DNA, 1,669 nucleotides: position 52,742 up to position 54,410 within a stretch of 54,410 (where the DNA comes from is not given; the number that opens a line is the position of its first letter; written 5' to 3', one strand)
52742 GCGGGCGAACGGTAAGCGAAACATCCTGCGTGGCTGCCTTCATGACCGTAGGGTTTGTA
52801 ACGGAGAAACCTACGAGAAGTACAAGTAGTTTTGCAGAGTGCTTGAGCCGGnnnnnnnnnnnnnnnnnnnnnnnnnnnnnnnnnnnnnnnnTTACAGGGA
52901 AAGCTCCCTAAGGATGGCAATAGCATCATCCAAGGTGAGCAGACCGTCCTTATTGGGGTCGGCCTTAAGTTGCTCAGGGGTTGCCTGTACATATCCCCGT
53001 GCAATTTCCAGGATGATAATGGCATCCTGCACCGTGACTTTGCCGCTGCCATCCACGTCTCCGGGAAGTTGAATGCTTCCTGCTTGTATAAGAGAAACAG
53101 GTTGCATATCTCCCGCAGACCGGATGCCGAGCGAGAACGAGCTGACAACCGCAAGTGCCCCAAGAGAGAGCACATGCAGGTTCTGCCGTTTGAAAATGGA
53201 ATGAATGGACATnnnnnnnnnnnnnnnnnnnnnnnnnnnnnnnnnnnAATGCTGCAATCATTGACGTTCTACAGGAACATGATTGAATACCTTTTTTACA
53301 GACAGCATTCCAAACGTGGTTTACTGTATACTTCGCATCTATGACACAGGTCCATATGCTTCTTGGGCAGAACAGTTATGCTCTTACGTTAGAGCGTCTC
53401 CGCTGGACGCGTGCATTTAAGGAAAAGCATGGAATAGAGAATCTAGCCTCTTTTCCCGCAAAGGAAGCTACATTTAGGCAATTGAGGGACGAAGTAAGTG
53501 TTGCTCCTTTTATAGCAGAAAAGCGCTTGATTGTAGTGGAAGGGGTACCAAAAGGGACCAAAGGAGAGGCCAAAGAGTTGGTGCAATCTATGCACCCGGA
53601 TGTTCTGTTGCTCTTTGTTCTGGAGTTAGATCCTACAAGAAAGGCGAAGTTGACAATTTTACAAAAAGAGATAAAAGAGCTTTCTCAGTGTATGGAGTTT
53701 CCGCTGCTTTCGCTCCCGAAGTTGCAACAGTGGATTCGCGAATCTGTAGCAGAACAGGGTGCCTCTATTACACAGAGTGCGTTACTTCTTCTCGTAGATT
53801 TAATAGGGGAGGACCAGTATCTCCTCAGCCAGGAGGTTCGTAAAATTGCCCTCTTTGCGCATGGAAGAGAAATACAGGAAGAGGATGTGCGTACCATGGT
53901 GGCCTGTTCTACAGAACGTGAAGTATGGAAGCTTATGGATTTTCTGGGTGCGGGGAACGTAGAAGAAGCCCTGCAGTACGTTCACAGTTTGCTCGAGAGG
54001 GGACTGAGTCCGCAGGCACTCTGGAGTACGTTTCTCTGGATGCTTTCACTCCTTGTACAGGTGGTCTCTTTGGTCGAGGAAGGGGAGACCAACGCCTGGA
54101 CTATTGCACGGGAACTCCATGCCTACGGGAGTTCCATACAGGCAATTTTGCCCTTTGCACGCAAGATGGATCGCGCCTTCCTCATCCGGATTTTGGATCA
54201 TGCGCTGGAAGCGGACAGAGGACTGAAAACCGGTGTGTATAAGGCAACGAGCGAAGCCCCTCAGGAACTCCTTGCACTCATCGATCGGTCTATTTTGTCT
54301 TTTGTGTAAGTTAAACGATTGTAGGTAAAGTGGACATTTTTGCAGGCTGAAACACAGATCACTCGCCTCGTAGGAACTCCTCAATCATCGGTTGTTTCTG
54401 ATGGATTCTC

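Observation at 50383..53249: Three-gene surface operon encoding a dockerin-only protein next to a cohesin-like/FN3 anchored protein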

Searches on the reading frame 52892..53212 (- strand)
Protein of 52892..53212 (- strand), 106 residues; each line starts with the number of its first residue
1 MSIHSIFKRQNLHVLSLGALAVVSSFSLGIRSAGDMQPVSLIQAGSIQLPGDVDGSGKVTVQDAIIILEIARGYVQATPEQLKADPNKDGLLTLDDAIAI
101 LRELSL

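Call 3: search_protein_families(library=pfam, proteins=[window:52892-53212:-], max_evalue=1)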
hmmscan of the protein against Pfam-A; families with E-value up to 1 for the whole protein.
window:52892-53212:- (106 aa): 6 families
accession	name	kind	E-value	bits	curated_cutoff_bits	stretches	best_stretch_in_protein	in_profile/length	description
PF00036.39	EF-hand_1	-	0.0001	22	25.4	1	83-103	8-28/29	EF hand domain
PF13405.12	EF-hand_6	-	0.00015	21.6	25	1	84-104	9-29/30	EF-hand domain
PF00404.24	Dockerin_1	-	0.0015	19.1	22.9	1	50-102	1-54/57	Dockerin type I domain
PF22746.1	SHOCT-like_DUF2089-C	-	0.007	16.4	27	0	88-104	11-27/32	SHOCT-like domain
PF13499.12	EF-hand_7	-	0.043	14.6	30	1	52-96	12-61/67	EF-hand domain pair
PF13202.12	EF-hand_5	-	0.54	10.3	25.9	0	52-62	9-19/25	EF hand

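Call 4: search_protein_families(library=ncbifam, proteins=[window:52892-53212:-], max_evalue=1)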
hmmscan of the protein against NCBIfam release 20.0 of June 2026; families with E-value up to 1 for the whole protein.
window:52892-53212:- (106 aa): 0 families

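Call 21: find_homologous_proteins(query=window:52892-53212:-, max_evalue=0.01)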
Query window:52892-53212:- (106 aa): 23 proteins with E <= 0.01 among 29 candidates.
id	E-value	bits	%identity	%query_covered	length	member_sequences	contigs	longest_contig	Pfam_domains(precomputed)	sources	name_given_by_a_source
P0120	1.9e-58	212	100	100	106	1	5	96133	-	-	-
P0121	1.4e-46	174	80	98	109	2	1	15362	-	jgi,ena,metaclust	metaclust:\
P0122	2.1e-46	174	76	99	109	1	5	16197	-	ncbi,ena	-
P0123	3.0e-46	173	78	98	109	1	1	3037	-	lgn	-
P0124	3.0e-45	170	80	95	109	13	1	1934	-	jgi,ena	-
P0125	2.1e-44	167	75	100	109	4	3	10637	-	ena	-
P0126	9.4e-44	165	77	97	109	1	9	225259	-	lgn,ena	-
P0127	1.9e-40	155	73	98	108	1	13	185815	-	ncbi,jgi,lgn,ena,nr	ncbi:hypothetical protein COU78_05085 [Candidatus Peregrinibacteria bacterium CG10_big_fil_rev_8_21_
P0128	3.7e-40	154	72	98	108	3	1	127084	-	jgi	jgi:hypothetical protein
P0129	4.0e-32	128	63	96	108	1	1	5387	-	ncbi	-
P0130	4.8e-30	121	61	97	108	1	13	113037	PF00404.25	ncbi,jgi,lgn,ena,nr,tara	ncbi:MAG: dockerin type I repeat-containing protein [Candidatus Peribacteraceae bacterium]|jgi:hypot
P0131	1.3e-29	120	62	97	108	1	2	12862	PF00404.25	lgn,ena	-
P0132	2.3e-29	119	60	97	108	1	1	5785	-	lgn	-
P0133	2.6e-29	119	58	96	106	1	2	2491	PF00404.25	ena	-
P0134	5.9e-29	118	60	97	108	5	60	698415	PF00404.25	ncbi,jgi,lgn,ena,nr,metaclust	ncbi:MAG: hypothetical protein HOG89_04890 [Candidatus Peribacter sp.]|jgi:hypothetical protein|nr:h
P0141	1.7e-25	107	57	92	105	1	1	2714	PF00404.25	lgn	-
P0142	3.4e-7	48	37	95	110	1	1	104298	PF00404.25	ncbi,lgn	-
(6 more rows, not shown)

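Call 42: search_solved_structures(query=A3, max_evalue=1, show_alignments=3)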
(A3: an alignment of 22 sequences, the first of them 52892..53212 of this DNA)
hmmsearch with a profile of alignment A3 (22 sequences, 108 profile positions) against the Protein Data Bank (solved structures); distinct sequences matched with E-value up to 1: 37.
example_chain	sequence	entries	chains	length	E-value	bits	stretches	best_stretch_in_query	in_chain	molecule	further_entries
2y3n_B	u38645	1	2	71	4.5e-06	29.6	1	49-101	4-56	CELLULOSOMAL FAMILY-48 PROCESSIVE GLYCOSIDE HYDROLASE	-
4uyp_B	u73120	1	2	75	0.00024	24.1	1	51-100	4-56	Cellulosomal scaffoldin adaptor protein B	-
1jfj_A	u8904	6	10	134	0.00029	23.8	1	53-97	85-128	CALCIUM-BINDING PROTEIN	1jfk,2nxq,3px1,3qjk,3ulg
2m7n_A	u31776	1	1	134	0.0003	23.7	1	53-97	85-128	Calcium-binding protein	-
2jnx_A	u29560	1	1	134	0.00035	23.5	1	53-98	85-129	Calcium binding protein 2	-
8x39_A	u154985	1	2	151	0.00055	22.9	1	48-101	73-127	Serine protease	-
8x3a_A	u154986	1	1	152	0.00057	22.9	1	48-101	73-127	Serine protease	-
6kgc_B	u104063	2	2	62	0.00074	22.5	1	49-106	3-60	And cellulose-binding endoglucanase family 9 CelL ortholog dockerin domain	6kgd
3qrx_A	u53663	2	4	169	0.00087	22.3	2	53-105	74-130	Centrin | Caltractin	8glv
2i18_A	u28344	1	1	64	0.00095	22.1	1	53-98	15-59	Calcium-binding protein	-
5m2o_B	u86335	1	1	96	0.001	22.1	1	45-100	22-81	Group I Dockerin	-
8ajy_B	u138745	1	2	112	0.0011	22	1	50-104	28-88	Dockerin from ScaH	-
4uyq_B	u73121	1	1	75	0.0013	21.7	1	51-71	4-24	Cellulosomal scaffoldin adaptor protein B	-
5m2s_B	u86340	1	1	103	0.0014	21.6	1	45-105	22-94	Doc8: Type I dockerin repeat domain from family 9 glycoside hydrolase WP_009982745[Ruminoc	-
6kg9_A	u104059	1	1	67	0.0014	21.6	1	46-106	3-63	And cellulose-binding endoglucanase family 9 CelL ortholog dockerin domain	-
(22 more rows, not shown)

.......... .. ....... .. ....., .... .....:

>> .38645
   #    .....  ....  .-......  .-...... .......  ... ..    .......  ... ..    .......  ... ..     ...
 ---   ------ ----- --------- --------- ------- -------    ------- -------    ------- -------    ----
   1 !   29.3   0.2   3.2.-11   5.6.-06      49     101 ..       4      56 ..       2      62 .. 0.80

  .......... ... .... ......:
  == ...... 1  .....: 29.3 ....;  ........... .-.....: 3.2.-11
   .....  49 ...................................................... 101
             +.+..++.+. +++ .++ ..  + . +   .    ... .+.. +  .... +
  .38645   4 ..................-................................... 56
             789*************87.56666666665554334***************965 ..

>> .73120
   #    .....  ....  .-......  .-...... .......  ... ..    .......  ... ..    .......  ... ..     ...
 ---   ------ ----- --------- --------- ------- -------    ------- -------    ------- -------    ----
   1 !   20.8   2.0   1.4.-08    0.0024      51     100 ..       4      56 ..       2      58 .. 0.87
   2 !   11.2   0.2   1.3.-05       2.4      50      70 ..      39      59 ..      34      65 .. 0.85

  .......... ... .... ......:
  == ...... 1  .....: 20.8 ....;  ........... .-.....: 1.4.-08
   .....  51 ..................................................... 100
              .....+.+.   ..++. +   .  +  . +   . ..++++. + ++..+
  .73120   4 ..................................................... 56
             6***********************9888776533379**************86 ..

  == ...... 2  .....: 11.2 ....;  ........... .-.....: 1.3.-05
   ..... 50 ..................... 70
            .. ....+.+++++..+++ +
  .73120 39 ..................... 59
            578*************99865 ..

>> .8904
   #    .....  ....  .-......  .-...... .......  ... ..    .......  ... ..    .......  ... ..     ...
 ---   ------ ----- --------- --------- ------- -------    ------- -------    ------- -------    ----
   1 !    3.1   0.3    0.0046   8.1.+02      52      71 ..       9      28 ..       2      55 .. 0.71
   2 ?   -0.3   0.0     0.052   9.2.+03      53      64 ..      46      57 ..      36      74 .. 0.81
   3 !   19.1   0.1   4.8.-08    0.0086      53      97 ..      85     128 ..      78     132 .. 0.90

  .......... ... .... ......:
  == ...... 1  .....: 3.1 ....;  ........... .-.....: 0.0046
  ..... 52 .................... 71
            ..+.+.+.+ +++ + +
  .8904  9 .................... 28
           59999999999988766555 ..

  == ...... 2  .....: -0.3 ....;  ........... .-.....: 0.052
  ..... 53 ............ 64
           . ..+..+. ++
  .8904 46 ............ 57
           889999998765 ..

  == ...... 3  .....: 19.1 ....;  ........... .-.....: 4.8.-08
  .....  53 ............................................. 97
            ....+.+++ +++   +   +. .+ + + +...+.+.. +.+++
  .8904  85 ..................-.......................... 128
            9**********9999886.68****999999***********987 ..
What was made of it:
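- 52901..53065 (-): g1 residues 50-104: dockerin module. Ca loop 1 is D52-D63 and Ca loop 2 is D85-D96, and each loop is followed by a helix. The best PDB sequence matches are dockerins (2y3n_B, E 4.5e-6) (call 42).
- PDB profile hits include EF-hand calcium-binding proteins (call 42). That architecture comes from established knowledge; the top PDB matches are dockerins (call 42).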

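Call 65: search_protein_representatives(alignment_id=A3)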
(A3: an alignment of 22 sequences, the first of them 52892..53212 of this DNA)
Query: 22 sequences, 108 profile positions. Proteins with E-value up to 0.001 (for the whole library): 6566; up to 1e-10: 342; up to 1e-30: 16. The best 150 are listed.
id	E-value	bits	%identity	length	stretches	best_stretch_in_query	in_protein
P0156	4.0e-66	235.7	-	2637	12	51-105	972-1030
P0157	2.6e-55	201.0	-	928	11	50-104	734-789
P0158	3.5e-52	190.9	-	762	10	50-104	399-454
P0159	7.3e-47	173.8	-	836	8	51-101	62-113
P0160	1.8e-39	150.0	-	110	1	8-106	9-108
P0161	2.8e-38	146.2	-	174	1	1-106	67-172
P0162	2.4e-36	139.9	-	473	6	48-104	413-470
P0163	7.7e-36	138.3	-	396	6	39-105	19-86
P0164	3.9e-35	136.0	-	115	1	1-105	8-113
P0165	2.0e-34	133.7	-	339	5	49-106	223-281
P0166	2.9e-34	133.2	-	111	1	12-105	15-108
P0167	5.6e-34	132.3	-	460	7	37-105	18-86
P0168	2.2e-32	127.2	-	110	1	12-107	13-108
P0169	1.1e-31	124.9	-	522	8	50-104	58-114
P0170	1.8e-31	124.2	-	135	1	9-108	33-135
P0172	4.8e-30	119.7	-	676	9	42-105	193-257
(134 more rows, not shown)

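Call 68: search_protein_families(library=pfam, alignment_id=A3, max_evalue=0.001)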
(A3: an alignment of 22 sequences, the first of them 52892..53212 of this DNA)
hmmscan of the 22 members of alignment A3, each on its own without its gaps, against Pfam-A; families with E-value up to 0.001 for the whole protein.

A. member 1, window:52892-53212:- (106 aa): 2 families
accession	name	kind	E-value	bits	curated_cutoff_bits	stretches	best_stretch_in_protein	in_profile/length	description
PF00036.39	EF-hand_1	-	0.0001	22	25.4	0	83-103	8-28/29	EF hand domain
PF13405.12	EF-hand_6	-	0.00015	21.6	25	0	84-104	9-29/30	EF-hand domain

B. families by the number of members that match (of 22 scanned): 4 families
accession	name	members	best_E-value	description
PF00036.39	EF-hand_1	17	3.2e-05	EF hand domain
PF13405.12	EF-hand_6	13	6.2e-05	EF-hand domain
PF00404.24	Dockerin_1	11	1.8e-07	Dockerin type I domain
PF22746.1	SHOCT-like_DUF2089-C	1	0.00023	SHOCT-like domain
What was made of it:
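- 52901..53065 (-): Pfam results in calls 3 and 68.
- g1 scores as well on EF-hand_1 as on Dockerin_1 (calls 3, 68).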

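Call 69: list_cluster_members(proteins=[P0156, P0157, P0158, P0159, P0162, P0163, P0165, P0167, P0169, P0172])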
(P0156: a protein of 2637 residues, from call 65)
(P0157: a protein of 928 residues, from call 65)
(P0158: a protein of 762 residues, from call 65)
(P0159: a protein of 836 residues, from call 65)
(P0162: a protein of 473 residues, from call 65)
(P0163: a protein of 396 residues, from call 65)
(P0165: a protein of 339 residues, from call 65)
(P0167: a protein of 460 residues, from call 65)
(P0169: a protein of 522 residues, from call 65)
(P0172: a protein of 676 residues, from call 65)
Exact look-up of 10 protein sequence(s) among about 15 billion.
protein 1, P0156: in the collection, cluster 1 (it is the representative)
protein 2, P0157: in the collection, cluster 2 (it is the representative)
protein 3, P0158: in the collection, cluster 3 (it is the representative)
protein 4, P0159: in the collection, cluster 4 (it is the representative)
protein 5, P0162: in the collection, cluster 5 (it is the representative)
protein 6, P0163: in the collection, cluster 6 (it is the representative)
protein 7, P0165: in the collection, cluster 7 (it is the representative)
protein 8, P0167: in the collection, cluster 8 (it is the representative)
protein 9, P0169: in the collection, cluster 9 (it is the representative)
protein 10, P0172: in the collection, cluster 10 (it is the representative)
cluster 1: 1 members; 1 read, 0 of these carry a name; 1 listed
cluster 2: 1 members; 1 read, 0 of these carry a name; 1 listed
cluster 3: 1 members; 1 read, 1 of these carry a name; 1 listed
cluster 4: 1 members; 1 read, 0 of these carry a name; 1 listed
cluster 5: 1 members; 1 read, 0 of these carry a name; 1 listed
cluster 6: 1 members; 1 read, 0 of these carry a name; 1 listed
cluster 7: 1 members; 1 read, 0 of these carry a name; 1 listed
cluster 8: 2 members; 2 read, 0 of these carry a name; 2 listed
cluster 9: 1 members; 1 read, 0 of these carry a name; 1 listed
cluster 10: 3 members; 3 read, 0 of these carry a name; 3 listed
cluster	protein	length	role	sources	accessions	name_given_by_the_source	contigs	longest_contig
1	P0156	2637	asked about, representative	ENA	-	-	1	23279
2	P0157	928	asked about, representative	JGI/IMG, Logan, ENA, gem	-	-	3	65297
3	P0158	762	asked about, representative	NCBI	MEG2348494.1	MAG: dockerin type I domain-containing protein [Clostridia bacterium]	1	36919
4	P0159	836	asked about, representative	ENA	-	-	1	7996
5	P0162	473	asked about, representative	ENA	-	-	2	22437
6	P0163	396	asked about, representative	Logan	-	-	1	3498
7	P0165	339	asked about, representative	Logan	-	-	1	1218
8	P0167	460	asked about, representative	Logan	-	-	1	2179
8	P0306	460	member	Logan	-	-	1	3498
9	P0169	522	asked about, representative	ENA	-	-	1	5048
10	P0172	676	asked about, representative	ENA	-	-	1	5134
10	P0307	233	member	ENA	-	-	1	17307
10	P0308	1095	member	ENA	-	-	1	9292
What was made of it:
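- Tried and rejected: Uninformative; the one named hit is from Clostridia (calls 65, 69).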

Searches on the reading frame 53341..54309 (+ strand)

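Call 22: search_protein_families(library=pfam, proteins=[window:53341-54309:+], max_evalue=0.01)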
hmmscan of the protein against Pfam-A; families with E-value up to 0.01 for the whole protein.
window:53341-54309:+ (322 aa): 3 families
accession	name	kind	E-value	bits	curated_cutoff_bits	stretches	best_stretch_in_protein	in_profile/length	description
PF21694.2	DNA_pol3_delta_C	-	2.8e-11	43.9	27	1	192-301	1-109/121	DNA polymerase III delta subunit, C-terminal domain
PF06144.19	DNA_pol3_delta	-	1.7e-05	25.2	21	1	26-112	23-115/124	DNA polymerase III, delta subunit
PF12169.13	DNA_pol3_gamma3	-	2e-05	24.8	24.4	1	178-250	1-73/143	DNA polymerase III subunits gamma and tau domain III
